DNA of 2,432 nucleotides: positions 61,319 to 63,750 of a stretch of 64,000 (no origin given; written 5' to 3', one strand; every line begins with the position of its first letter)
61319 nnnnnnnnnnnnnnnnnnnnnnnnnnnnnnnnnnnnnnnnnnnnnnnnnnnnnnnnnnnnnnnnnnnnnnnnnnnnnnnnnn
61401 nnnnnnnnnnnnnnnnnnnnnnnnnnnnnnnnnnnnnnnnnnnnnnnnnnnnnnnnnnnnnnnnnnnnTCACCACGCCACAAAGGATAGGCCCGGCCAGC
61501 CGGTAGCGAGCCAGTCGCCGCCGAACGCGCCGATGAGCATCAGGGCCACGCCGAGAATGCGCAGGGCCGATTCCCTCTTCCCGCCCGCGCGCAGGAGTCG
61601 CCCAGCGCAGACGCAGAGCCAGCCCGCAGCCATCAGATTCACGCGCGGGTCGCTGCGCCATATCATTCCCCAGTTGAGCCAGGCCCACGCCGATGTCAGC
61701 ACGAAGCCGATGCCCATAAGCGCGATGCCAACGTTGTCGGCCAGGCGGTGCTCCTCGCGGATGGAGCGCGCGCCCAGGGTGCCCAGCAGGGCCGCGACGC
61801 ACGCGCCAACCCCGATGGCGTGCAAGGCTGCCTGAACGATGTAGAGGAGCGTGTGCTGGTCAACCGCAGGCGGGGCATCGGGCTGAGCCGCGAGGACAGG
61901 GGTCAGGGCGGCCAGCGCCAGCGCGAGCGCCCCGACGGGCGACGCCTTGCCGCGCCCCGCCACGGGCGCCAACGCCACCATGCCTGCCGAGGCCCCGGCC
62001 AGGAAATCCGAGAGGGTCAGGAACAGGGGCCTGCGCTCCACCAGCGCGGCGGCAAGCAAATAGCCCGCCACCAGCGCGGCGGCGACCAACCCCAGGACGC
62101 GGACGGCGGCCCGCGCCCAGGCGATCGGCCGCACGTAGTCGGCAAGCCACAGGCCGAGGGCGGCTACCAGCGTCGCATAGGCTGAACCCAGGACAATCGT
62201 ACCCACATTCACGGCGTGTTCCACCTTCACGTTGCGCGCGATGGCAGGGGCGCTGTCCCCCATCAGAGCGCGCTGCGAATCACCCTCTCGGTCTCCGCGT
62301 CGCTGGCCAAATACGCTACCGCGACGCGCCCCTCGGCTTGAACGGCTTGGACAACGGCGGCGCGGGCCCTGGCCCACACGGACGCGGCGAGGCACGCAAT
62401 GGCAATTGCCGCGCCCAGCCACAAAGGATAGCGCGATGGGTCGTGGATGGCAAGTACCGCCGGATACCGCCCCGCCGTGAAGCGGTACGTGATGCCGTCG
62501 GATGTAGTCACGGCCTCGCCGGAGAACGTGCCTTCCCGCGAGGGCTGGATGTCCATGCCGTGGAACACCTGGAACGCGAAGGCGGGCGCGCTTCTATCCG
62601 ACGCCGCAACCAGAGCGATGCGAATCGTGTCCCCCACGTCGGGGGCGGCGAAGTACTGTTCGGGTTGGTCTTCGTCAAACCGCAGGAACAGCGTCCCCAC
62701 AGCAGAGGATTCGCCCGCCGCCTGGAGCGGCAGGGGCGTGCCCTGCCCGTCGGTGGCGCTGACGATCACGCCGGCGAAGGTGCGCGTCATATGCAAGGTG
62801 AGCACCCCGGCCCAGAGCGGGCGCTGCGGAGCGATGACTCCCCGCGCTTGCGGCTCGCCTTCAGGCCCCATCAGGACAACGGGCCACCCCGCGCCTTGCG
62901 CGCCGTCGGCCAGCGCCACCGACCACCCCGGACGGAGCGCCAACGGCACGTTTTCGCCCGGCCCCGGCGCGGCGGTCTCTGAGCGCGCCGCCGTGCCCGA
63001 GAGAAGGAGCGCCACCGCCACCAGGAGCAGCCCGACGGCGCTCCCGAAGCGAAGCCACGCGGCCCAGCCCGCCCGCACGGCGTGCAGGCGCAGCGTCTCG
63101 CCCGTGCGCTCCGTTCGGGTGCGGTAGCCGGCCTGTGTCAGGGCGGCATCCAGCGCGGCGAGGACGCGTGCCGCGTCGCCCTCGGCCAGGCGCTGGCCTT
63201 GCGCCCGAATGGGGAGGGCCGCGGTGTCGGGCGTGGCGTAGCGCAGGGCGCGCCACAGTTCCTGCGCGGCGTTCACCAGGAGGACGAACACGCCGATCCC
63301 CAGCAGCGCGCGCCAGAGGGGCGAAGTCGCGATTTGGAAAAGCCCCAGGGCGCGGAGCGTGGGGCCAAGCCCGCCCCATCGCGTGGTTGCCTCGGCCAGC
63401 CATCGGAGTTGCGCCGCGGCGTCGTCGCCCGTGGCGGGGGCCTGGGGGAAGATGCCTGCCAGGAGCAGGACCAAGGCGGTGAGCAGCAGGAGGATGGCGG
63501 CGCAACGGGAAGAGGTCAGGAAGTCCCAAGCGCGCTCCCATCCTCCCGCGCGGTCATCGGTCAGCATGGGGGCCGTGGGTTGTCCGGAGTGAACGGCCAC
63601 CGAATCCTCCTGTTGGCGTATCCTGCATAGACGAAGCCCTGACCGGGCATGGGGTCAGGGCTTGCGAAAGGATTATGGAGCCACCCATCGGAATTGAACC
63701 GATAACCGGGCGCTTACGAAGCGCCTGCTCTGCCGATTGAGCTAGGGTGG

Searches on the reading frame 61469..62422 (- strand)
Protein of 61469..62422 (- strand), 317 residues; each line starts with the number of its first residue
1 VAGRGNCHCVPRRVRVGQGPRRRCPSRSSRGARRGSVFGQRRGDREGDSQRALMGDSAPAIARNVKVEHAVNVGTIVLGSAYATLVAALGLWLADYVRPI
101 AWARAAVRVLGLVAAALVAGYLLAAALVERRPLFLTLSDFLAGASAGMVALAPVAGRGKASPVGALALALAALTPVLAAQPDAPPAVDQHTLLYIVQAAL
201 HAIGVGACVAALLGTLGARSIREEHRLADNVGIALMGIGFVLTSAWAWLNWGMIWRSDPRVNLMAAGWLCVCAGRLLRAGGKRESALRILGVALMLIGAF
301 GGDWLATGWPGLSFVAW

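Call 13: search_protein_families(library=pfam, proteins=[window:61469-62422:-], max_evalue=0.001)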
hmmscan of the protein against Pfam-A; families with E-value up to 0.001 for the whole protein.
window:61469-62422:- (317 aa): 0 families

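Call 32: search_protein_families(library=ncbifam, proteins=[window:61469-62422:-], max_evalue=0.01)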
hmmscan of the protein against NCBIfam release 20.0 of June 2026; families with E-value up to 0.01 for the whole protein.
window:61469-62422:- (317 aa): 0 families

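Call 64: search_protein_families(library=pfam, proteins=[window:61469-62422:-], max_evalue=0.1)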
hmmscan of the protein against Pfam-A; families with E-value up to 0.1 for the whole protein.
window:61469-62422:- (317 aa): 0 families

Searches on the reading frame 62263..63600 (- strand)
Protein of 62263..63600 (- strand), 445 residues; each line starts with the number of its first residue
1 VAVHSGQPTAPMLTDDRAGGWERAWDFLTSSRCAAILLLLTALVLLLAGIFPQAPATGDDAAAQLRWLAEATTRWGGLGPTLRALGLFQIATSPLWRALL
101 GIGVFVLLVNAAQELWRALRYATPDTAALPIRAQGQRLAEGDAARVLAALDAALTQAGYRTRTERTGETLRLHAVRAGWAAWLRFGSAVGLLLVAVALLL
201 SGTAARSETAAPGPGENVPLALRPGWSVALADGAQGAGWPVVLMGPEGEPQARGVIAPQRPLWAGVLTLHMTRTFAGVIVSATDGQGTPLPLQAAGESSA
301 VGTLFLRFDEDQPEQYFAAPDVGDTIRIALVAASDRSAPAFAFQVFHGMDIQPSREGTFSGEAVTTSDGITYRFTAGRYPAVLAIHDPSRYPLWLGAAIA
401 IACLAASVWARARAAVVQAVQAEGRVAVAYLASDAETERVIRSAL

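Call 13: search_protein_families(library=pfam, proteins=[window:62263-63600:-], max_evalue=0.001)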
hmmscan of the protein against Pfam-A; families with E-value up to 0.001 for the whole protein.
window:62263-63600:- (445 aa): 1 family
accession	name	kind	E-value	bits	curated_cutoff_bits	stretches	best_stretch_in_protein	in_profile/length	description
PF05140.19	ResB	-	1.8e-07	30.8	24.6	1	33-203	3-173/486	ResB-like family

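Call 32: search_protein_families(library=ncbifam, proteins=[window:62263-63600:-], max_evalue=0.01)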
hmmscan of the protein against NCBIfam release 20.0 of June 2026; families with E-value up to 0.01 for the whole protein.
window:62263-63600:- (445 aa): 0 families
